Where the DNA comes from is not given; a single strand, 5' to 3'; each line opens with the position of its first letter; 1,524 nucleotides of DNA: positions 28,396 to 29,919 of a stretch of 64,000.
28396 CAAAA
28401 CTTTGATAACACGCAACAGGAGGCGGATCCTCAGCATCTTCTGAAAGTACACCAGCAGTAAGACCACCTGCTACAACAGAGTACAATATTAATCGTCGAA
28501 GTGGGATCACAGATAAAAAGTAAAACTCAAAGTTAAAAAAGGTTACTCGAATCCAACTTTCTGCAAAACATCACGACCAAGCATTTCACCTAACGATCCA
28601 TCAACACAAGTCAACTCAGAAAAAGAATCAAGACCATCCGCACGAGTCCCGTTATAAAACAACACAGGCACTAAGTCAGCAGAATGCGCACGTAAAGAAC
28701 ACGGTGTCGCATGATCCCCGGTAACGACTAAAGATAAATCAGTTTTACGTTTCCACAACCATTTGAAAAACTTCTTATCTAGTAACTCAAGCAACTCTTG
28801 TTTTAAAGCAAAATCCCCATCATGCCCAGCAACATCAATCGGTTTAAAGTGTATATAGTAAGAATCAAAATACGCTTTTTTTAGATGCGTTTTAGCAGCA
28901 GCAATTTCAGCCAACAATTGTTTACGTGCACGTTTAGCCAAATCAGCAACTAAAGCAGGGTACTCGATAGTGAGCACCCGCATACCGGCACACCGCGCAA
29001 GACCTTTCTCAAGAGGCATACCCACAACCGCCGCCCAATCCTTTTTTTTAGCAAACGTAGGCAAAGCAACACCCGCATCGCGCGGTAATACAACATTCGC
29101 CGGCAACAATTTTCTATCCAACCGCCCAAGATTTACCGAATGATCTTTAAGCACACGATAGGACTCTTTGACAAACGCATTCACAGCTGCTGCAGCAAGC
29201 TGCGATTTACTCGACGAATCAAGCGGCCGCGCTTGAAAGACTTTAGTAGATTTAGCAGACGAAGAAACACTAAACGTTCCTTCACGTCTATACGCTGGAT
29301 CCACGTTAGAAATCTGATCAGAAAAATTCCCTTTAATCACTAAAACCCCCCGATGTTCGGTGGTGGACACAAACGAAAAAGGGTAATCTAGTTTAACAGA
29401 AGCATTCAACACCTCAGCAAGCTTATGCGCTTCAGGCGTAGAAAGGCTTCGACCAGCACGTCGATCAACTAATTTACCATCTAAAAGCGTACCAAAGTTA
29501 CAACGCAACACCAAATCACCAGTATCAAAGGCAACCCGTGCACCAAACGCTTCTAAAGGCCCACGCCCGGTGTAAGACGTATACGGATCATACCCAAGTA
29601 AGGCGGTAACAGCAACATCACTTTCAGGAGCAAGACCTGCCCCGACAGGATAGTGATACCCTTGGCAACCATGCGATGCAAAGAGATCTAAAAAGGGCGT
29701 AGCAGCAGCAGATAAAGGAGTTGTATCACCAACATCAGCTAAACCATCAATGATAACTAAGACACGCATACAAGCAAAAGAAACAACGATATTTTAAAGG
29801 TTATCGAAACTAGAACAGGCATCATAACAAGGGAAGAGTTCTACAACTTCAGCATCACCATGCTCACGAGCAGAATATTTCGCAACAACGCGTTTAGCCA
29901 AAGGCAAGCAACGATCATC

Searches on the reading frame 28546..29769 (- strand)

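Call 87: search_protein_families(library=pfam, proteins=[window:28546-29769:-], max_evalue=0.001)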
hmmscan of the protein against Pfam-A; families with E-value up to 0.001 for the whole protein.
window:28546-29769:- (408 aa): 2 families
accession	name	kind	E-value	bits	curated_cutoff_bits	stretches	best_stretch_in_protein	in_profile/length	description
PF10143.14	PhosphMutase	-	4e-44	150.9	21.5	1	31-213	1-170/170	2,3-bisphosphoglycerate-independent phosphoglycerate mutase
PF01676.23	Metalloenzyme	-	5.4e-23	82.2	24.3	1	3-396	4-240/252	Metalloenzyme superfamily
